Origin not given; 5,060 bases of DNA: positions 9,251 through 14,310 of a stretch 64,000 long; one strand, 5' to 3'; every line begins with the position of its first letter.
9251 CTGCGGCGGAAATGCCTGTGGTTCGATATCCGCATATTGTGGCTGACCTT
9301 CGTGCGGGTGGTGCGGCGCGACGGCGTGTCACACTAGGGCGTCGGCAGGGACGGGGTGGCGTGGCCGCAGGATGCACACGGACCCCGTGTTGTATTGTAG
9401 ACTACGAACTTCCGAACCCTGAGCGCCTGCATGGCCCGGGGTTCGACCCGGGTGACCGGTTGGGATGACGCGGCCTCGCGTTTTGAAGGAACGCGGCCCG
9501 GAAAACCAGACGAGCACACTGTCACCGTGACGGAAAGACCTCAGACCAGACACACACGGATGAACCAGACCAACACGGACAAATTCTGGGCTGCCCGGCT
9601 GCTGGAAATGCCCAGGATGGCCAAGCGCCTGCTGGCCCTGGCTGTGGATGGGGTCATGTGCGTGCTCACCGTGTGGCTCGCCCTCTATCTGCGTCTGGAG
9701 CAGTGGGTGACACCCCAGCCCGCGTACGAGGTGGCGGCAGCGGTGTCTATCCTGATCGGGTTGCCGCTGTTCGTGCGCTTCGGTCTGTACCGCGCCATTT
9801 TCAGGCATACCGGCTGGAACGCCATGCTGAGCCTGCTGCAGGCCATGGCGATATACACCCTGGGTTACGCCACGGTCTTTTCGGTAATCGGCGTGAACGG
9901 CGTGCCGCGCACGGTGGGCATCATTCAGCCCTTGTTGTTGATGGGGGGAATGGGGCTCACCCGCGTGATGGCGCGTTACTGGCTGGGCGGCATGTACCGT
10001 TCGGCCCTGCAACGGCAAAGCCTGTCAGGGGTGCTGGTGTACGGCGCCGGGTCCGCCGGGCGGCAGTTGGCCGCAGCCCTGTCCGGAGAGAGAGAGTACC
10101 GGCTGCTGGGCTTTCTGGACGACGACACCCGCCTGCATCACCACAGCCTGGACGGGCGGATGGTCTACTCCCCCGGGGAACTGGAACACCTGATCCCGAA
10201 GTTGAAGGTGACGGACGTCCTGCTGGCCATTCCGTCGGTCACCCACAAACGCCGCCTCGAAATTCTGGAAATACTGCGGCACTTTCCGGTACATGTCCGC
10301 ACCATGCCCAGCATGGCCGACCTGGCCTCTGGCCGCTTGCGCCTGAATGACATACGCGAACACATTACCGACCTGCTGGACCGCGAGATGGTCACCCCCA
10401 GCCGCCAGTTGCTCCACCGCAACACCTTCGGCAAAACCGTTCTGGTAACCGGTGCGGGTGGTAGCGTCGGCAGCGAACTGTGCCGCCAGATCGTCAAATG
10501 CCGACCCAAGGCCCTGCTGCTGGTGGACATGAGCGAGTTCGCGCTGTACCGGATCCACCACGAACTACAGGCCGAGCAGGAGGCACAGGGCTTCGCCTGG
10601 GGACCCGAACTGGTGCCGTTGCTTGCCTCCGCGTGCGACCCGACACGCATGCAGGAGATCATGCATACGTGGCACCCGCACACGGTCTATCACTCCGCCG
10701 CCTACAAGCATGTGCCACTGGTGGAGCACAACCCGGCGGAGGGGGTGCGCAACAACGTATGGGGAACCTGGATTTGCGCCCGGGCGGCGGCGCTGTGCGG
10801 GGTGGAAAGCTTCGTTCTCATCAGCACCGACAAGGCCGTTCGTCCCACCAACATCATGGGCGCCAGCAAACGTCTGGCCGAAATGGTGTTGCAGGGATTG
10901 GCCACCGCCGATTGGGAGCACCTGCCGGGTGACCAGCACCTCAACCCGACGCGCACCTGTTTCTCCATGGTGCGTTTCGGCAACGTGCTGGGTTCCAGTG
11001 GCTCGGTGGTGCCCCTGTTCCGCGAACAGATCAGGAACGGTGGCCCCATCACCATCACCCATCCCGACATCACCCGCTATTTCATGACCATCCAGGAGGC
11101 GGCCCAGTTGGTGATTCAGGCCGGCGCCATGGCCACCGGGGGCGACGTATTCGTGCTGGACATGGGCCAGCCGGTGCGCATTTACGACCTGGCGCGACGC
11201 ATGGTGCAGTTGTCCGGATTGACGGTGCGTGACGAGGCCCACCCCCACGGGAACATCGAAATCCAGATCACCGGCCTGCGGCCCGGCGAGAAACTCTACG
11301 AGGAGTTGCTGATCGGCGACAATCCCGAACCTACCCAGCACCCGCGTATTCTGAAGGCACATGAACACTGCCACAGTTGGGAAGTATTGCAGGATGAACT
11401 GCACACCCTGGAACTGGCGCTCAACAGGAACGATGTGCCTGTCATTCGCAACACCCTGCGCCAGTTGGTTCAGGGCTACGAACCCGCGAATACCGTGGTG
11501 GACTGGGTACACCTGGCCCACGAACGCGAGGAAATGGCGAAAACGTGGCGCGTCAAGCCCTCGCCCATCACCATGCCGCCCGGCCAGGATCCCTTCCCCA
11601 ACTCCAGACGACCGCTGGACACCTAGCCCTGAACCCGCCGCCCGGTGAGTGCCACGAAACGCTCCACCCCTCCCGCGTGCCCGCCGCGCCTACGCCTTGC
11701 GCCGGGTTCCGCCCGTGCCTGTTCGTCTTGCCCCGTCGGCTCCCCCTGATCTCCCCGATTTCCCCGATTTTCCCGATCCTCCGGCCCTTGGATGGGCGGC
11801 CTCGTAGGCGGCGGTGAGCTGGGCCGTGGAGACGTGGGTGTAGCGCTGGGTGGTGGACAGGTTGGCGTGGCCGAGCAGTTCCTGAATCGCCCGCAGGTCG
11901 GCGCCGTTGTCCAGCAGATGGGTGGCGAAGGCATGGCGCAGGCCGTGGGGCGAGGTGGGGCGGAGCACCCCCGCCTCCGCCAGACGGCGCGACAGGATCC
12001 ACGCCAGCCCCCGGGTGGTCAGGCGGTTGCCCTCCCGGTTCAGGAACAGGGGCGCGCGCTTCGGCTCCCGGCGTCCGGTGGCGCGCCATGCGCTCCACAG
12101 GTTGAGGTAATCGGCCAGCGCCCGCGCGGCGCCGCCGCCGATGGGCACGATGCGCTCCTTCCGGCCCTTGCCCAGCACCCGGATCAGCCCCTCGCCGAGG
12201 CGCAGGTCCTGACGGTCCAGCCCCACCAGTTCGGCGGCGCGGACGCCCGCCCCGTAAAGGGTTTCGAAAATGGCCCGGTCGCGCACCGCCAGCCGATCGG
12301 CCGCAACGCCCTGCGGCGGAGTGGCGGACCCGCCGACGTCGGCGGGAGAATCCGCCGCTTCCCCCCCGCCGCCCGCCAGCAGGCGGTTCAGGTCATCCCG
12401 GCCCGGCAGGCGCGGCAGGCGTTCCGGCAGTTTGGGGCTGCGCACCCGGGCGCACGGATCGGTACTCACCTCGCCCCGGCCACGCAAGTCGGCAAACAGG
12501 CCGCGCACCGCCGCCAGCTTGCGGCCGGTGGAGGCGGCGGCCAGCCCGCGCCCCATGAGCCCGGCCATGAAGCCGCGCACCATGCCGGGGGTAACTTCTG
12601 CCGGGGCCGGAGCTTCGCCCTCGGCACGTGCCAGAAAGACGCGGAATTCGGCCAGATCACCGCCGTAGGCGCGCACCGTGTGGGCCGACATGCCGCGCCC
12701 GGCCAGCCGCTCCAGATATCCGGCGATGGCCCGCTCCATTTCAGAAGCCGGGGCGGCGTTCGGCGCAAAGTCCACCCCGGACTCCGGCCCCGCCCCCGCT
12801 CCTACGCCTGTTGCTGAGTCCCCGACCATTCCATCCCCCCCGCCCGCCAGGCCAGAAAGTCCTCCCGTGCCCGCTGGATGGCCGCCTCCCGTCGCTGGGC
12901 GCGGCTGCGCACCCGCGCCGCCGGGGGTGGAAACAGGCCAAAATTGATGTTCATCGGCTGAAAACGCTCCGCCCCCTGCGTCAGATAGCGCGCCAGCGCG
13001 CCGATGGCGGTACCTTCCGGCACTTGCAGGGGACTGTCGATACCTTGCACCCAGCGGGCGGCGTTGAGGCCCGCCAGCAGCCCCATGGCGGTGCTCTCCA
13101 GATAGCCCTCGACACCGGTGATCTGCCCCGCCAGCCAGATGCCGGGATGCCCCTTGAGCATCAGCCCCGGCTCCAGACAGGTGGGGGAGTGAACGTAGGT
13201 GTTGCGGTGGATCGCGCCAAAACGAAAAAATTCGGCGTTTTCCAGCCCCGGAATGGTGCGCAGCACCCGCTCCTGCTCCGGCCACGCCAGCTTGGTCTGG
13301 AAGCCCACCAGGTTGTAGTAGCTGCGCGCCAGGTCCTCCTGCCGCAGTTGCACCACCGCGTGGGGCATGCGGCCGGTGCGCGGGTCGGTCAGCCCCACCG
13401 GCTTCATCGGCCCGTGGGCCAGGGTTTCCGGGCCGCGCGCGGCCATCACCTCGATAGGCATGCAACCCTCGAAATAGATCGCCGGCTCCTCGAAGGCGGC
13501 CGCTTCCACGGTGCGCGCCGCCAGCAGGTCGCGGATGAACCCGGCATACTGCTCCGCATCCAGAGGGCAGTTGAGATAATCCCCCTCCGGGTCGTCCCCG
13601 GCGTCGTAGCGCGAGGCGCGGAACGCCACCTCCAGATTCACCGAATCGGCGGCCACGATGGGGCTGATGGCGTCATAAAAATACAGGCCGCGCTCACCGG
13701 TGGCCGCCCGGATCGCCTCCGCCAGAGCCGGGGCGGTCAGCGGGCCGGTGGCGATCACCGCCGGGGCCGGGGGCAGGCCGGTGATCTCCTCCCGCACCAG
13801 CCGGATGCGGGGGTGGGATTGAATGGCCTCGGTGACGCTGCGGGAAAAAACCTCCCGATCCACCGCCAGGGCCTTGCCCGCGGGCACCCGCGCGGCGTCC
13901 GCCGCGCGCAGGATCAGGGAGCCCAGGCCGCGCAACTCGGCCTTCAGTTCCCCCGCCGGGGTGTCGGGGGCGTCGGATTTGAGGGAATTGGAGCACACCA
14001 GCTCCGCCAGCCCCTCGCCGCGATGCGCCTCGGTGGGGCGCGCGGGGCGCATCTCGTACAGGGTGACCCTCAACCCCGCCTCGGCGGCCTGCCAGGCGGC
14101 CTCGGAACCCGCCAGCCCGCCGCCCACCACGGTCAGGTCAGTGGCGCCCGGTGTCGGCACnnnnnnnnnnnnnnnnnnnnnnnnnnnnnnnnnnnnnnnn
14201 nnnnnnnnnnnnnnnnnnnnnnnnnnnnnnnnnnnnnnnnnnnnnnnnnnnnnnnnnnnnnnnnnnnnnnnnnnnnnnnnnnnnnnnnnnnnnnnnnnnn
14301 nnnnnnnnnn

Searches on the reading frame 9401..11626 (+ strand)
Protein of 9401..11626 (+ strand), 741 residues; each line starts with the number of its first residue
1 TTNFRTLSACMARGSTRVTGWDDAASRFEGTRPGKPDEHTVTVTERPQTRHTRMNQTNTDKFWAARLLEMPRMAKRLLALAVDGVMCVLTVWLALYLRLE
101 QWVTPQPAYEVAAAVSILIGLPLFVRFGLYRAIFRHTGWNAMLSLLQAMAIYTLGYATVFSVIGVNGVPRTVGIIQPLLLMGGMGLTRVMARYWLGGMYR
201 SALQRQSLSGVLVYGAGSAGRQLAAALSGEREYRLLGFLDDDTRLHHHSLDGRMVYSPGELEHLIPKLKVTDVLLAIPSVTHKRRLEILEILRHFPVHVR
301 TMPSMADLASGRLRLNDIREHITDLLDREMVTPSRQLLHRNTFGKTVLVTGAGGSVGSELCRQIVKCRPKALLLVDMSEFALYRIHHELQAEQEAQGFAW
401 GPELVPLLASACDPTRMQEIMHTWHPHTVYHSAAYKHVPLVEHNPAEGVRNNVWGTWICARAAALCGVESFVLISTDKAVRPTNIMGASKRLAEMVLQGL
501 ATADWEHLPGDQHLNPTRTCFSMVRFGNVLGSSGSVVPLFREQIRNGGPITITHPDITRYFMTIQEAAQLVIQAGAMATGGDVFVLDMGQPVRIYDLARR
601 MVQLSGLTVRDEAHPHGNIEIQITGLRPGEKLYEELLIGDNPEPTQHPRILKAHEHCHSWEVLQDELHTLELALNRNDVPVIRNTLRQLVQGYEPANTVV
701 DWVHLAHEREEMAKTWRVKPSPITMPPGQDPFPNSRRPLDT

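Call 53: search_protein_families(library=pfam, proteins=[window:9401-11626:+], max_evalue=0.00001)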
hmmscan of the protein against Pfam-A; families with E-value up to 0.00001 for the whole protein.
window:9401-11626:+ (741 aa): 4 families
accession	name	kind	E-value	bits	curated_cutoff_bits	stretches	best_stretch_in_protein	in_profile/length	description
PF02719.21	Polysacc_synt_2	-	8.1e-117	390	20.2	1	347-653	1-291/293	Polysaccharide biosynthesis protein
PF01370.27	Epimerase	-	1.3e-13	51.4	20.9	1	347-576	1-226/240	NAD dependent epimerase/dehydratase family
PF16363.11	GDP_Man_Dehyd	-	7.7e-10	39.2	27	1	348-477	1-130/332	GDP-mannose 4,6 dehydratase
PF04321.23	RmlD_sub_bind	-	5.5e-09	36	27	1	346-477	2-102/287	RmlD substrate binding domain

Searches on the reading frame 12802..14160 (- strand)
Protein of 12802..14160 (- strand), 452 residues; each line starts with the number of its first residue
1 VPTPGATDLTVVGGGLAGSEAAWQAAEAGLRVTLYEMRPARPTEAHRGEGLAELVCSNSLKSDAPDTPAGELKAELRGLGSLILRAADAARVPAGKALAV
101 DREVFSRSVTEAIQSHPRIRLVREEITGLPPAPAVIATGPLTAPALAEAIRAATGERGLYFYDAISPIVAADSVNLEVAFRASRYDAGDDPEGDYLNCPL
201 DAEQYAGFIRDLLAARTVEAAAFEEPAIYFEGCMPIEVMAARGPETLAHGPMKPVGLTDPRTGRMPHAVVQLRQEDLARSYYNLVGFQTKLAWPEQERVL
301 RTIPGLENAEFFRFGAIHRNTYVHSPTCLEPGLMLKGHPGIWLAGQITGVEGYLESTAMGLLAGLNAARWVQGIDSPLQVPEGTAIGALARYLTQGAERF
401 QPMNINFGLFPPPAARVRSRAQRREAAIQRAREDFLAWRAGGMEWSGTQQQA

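Call 53: search_protein_families(library=pfam, proteins=[window:12802-14160:-], max_evalue=0.00001)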
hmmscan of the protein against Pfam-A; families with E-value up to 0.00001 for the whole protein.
window:12802-14160:- (452 aa): 4 families
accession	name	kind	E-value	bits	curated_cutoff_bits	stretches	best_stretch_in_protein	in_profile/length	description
PF01134.28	GIDA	-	1.2e-93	314.7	22.1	1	8-374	1-390/391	Glucose inhibited division protein A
PF00890.30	FAD_binding_2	-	3.7e-07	30.1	20.4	1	8-76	1-71/414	FAD binding domain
PF13450.12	NAD_binding_8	-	2.8e-06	27.9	21.9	1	11-39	1-29/68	NAD(P)-binding Rossmann-like domain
PF01266.30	DAO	-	3e-06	27.4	27.9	1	8-39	1-32/353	FAD dependent oxidoreductase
